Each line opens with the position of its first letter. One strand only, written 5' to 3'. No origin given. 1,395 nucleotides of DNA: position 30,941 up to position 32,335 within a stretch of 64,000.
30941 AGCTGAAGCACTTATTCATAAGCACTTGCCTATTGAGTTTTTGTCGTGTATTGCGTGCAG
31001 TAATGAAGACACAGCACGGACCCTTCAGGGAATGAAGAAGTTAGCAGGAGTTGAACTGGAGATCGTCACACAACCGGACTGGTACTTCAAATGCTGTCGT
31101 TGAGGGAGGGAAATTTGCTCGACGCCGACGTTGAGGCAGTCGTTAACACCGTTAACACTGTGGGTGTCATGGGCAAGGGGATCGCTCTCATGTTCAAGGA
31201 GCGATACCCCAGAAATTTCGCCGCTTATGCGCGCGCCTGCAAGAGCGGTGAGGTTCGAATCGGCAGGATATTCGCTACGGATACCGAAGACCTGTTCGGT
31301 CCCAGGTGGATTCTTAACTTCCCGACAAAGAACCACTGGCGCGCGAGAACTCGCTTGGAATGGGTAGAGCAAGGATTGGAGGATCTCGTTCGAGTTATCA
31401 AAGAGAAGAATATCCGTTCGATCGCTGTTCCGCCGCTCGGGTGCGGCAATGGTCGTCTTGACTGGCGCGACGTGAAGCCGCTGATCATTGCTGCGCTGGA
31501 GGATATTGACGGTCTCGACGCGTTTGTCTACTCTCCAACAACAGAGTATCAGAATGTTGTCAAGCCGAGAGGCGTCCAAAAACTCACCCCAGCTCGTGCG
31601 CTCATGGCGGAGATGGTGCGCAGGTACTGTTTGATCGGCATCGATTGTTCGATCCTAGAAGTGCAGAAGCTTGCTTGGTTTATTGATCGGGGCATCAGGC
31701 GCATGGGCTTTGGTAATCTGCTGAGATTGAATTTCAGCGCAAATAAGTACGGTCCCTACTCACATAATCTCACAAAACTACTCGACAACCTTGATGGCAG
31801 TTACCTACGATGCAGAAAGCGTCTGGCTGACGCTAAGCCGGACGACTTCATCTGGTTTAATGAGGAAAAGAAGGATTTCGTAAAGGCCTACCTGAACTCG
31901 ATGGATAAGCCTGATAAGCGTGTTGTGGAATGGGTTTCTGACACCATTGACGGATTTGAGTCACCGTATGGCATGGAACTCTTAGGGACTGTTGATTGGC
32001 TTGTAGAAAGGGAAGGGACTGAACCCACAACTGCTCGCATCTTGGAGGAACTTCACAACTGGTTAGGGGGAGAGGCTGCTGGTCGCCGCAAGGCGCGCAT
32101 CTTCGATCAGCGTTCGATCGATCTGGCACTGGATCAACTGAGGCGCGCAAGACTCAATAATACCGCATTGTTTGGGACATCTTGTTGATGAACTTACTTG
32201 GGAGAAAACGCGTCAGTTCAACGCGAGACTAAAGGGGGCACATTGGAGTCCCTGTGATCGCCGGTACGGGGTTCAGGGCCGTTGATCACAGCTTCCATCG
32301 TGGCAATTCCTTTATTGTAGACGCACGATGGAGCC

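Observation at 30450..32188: DarT-DarG (ssDNA ADP-ribosylating toxin / macrodomain antitoxin) module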

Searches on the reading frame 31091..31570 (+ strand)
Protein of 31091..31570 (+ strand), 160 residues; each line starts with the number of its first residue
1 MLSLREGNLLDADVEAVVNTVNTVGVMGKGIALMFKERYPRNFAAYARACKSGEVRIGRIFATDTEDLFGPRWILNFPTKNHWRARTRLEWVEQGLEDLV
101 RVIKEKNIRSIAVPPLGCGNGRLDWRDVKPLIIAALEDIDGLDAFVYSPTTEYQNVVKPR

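Call 52: search_solved_structures(query=window:31091-31570:+, show_alignments=5, max_evalue=0.01)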
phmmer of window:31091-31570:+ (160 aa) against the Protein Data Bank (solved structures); distinct sequences matched with E-value up to 0.01: 11.
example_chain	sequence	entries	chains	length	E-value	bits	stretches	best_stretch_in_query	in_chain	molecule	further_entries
5m3i_A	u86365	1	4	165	1.6e-56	193.7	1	2-150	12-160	RNase III inhibitor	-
5m31_A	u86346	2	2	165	1.9e-54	186.9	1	2-150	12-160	Appr-1-p processing domain protein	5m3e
7omu_AAA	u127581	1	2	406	2.2e-24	89.2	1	2-140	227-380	Macro domain-containing protein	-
4j5r_A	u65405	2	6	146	1.8e-05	27.7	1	19-140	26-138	O-acetyl-ADP-ribose deacetylase 1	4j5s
4j5q_A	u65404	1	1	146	1.8e-05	27.7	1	19-140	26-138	O-acetyl-ADP-ribose deacetylase 1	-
2eee_A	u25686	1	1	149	2e-05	27.6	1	19-140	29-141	Uncharacterized protein C6orf130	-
2l8r_A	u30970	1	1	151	2.1e-05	27.5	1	18-140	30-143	Uncharacterized protein C6orf130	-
2lgr_A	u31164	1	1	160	2.5e-05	27.2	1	19-140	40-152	Uncharacterized protein C6orf130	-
4gua_A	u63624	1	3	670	0.00028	23.8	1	6-120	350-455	Non-structural polyprotein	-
5e3b_A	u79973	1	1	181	0.0059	19.5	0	14-136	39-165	Macrodomain protein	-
7ny6_A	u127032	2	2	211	0.0061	19.5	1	51-126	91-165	Histone macroH2A1.1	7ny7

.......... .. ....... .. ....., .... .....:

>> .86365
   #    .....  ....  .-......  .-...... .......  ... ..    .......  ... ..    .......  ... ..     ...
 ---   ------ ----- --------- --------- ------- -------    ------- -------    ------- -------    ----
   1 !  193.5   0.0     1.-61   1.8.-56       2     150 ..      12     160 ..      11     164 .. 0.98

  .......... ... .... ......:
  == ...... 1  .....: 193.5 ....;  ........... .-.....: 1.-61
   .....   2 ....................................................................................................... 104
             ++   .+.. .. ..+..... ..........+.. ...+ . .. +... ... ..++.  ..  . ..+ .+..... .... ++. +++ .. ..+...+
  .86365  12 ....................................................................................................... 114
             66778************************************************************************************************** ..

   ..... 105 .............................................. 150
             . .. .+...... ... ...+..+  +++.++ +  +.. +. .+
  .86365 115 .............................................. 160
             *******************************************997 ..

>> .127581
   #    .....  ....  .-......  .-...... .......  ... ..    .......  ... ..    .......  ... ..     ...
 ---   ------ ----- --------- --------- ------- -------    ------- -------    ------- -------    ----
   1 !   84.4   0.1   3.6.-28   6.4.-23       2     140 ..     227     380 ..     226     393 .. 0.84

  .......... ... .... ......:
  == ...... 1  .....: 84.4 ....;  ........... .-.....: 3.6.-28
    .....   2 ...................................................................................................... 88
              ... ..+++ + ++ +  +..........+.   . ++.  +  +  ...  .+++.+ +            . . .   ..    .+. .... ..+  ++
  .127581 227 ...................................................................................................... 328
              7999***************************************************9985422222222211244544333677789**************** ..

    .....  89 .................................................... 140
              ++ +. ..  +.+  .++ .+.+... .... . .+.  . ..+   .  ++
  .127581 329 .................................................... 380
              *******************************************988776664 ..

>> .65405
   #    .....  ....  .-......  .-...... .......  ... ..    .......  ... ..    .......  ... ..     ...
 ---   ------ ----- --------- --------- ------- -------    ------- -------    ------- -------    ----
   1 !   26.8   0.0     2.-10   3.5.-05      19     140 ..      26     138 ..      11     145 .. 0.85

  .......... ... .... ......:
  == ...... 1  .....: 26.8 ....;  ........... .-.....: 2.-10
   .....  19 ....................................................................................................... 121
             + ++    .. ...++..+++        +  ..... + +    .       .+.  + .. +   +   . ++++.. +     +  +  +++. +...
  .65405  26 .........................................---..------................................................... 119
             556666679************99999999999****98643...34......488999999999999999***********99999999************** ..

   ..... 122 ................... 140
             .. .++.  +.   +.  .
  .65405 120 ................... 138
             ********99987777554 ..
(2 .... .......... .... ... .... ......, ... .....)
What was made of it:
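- On DarG (NCBIfam NF048014 antitoxin_DarG equivalog): The atypical G122R matches TARG1's Arg (call 52).
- Closest known: Human TARG1/OARD1 macrodomain. Same: It has Arg at the loop position where this DarG atypically has R122 (GCGLDRL against GCGNGRL; call 52).
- (4) DarG has G122R in the ADP-ribose-binding loop, but human TARG1 has Arg at the aligned position (call 52). Arg at the G122 position occurs in active human TARG1 (call 52).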

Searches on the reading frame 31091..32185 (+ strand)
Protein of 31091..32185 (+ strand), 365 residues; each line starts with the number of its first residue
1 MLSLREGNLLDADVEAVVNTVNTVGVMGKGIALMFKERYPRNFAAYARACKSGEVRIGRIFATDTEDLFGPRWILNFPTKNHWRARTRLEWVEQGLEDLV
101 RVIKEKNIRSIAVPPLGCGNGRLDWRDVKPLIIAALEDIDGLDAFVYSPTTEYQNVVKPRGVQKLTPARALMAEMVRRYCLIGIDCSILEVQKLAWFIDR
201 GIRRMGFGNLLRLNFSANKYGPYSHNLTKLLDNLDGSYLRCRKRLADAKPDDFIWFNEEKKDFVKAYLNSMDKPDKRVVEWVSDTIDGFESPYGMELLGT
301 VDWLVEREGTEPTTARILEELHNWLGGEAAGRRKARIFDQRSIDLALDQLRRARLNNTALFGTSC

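Call 4: search_protein_families(library=pfam, proteins=[window:31091-32185:+], max_evalue=0.01)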
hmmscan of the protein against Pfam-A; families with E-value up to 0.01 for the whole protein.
window:31091-32185:+ (365 aa): 1 family
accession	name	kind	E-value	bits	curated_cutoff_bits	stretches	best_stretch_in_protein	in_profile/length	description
PF01661.27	Macro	-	7e-23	81.3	22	1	18-130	1-116/118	Macro domain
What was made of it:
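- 31091..31540 (+): DarG N-terminal macrodomain (aa 1–150), the DNA ADP-ribosylglycohydrolase part. Pfam Macro at 7e-23 (call 4).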

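Call 5: search_protein_families(library=padloc, proteins=[window:31091-32185:+], max_evalue=0.01)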
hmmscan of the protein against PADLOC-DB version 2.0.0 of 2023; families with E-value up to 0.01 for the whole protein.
window:31091-32185:+ (365 aa): 1 family
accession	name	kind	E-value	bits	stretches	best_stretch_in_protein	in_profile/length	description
PDLC02990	DarG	-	4.3e-119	395.8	1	1-352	1-327/329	-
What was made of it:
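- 31091..32188 (+): darG: DarG antitoxin, 365 aa. PADLOC DarG at 4.3e-119 over profile positions 1–327 of 329 (call 5).
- On DarG (NCBIfam NF048014 antitoxin_DarG equivalog): PADLOC DarG at 4.3e-119 (call 5).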

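Call 6: search_protein_families(library=ncbifam, proteins=[window:31091-32185:+], max_evalue=0.01)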
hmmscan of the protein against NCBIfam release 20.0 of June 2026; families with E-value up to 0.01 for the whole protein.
window:31091-32185:+ (365 aa): 2 families
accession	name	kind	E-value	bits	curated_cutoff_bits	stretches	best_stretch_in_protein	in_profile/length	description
NF048014.1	antitoxin_DarG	equivalog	1.5e-125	419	250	1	4-350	3-338/338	type II toxin-antitoxin system antitoxin DNA ADP-ribosyl glycohydrolase DarG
NF001666.0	PRK00431.2-2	equivalog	1.8e-07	31.2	246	1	3-124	4-122/164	ADP-ribose-binding protein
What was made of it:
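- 31091..32188 (+): NCBIfam antitoxin_DarG equivalog at 419 bits against a 250-bit cut-off (call 6).
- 31646..32140 (+): DarG C-terminal DarT-binding domain (aa 186–350). The region is covered by the full-length PADLOC and NCBIfam DarG models (calls 5 and 6).
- On DarT2 subfamily (thymidine-specific): It matches Macro and DarG models (calls 4–6).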

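Call 8: search_solved_structures(query=window:31091-32185:+, show_alignments=3, max_evalue=0.01)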
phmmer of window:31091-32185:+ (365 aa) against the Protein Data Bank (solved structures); distinct sequences matched with E-value up to 0.01: 10.
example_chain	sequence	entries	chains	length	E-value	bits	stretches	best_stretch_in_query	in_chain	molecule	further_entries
5m3i_A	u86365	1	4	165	2.2e-55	191.3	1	2-150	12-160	RNase III inhibitor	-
5m31_A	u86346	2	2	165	2.5e-53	184.6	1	2-150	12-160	Appr-1-p processing domain protein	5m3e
7omu_AAA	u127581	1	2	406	5.9e-23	84.6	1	2-140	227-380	Macro domain-containing protein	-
7yk3_B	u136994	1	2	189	3.5e-13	52.5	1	186-350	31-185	DNA ADP-ribosyl glycohydrolase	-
4j5r_A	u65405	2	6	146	9.1e-05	24.8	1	18-140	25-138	O-acetyl-ADP-ribose deacetylase 1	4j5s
4j5q_A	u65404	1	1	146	9.1e-05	24.8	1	18-140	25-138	O-acetyl-ADP-ribose deacetylase 1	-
2eee_A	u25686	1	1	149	9.7e-05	24.7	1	18-140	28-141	Uncharacterized protein C6orf130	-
2l8r_A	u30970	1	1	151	0.0001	24.6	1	18-140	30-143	Uncharacterized protein C6orf130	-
2lgr_A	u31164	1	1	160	0.00012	24.3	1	18-140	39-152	Uncharacterized protein C6orf130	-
4gua_A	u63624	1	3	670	0.0012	21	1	6-120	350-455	Non-structural polyprotein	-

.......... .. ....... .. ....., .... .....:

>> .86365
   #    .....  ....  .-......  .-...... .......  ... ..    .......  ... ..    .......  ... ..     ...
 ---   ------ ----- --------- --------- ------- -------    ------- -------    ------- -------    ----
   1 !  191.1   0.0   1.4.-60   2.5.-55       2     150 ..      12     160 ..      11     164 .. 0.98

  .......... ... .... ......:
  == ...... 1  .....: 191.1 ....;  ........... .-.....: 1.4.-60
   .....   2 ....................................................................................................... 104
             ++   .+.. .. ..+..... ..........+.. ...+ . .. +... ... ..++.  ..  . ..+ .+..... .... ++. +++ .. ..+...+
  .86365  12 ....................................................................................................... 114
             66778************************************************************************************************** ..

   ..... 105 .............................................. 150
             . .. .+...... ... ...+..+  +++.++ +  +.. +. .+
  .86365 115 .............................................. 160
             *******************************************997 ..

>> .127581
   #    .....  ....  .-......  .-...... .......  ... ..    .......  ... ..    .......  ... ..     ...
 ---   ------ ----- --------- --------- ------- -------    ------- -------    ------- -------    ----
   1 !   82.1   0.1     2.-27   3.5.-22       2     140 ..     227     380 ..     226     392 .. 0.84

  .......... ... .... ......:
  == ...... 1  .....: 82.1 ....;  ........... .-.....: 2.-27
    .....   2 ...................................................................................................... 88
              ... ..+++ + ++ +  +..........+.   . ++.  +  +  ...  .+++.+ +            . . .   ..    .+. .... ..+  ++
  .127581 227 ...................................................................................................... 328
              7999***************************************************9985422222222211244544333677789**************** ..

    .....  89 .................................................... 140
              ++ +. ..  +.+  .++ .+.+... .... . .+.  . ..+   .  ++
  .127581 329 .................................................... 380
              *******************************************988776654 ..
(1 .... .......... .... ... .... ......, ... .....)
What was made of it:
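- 31646..32140 (+): phmmer match to the M. tuberculosis DarG C-terminal domain crystallised with DarT (7YK3_B, E = 3.5e-13, query 186–350; call 8).
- On DarG (NCBIfam NF048014 antitoxin_DarG equivalog): Residues 186–350 match the Mtb DarG C-terminal domain 7YK3_B at E = 3.5e-13 (call 8).
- The partner is a macrodomain DarG with the DarT2-binding C-terminal domain and no NADAR domain (calls 4, 6 and 8).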

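Call 14: find_encoding_contigs(protein=window:31091-32185:+, flank=10000, max_places=6)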
Protein window:31091-32185:+ (365 aa): no gene with exactly this product is on record in the collection.

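Call 30: list_cluster_members(proteins=[P0001, window:31091-32185:+])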
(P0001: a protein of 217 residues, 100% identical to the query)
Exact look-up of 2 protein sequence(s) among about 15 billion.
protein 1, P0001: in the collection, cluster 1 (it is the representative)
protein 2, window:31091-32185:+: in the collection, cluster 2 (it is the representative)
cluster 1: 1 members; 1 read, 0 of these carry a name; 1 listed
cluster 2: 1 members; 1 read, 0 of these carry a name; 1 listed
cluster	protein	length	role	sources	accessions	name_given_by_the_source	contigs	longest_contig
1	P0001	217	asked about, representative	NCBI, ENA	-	-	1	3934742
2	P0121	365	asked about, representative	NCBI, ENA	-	-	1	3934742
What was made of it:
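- Tried and rejected: The cluster look-up showed only that both proteins are singletons on one 3.93-Mb NCBI/ENA contig, with no name (call 30).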

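Call 40: find_homologous_proteins(query=window:31091-32185:+, max_evalue=1e-10)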
Query window:31091-32185:+ (365 aa): 8000 proteins with E <= 1e-10 among 8000 candidates; the best 120 are listed.
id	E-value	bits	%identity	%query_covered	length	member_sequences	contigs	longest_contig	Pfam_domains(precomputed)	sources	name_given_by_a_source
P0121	3.0e-248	841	100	100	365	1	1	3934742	PF01661.28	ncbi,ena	-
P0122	1.2e-170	586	71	97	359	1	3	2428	PF01661.28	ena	-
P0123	3.7e-168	577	70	97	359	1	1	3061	PF01661.28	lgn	-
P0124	8.9e-168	576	69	97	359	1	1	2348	PF01661.28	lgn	-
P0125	1.1e-167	576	69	97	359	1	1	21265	PF01661.28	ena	-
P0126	3.2e-167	574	68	96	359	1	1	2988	PF01661.28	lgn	-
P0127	7.4e-167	573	68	98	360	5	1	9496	PF01661.28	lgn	-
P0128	1.0e-165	569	67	97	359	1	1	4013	PF01661.28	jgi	-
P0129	8.3e-165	566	66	97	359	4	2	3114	PF01661.28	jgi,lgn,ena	-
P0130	9.3e-165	566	68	96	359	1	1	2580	PF01661.28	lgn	-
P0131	9.7e-165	566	68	97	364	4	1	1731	PF01661.28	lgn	-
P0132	9.7e-165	566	68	96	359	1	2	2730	PF01661.28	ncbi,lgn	-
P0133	1.7e-164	565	68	96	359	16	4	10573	PF01661.28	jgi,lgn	jgi:O-acetyl-ADP-ribose deacetylase (regulator of RNase III)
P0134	2.1e-164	565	68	97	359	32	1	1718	PF01661.28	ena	-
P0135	2.8e-164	565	66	97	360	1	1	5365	PF01661.28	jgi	jgi:O-acetyl-ADP-ribose deacetylase (regulator of RNase III)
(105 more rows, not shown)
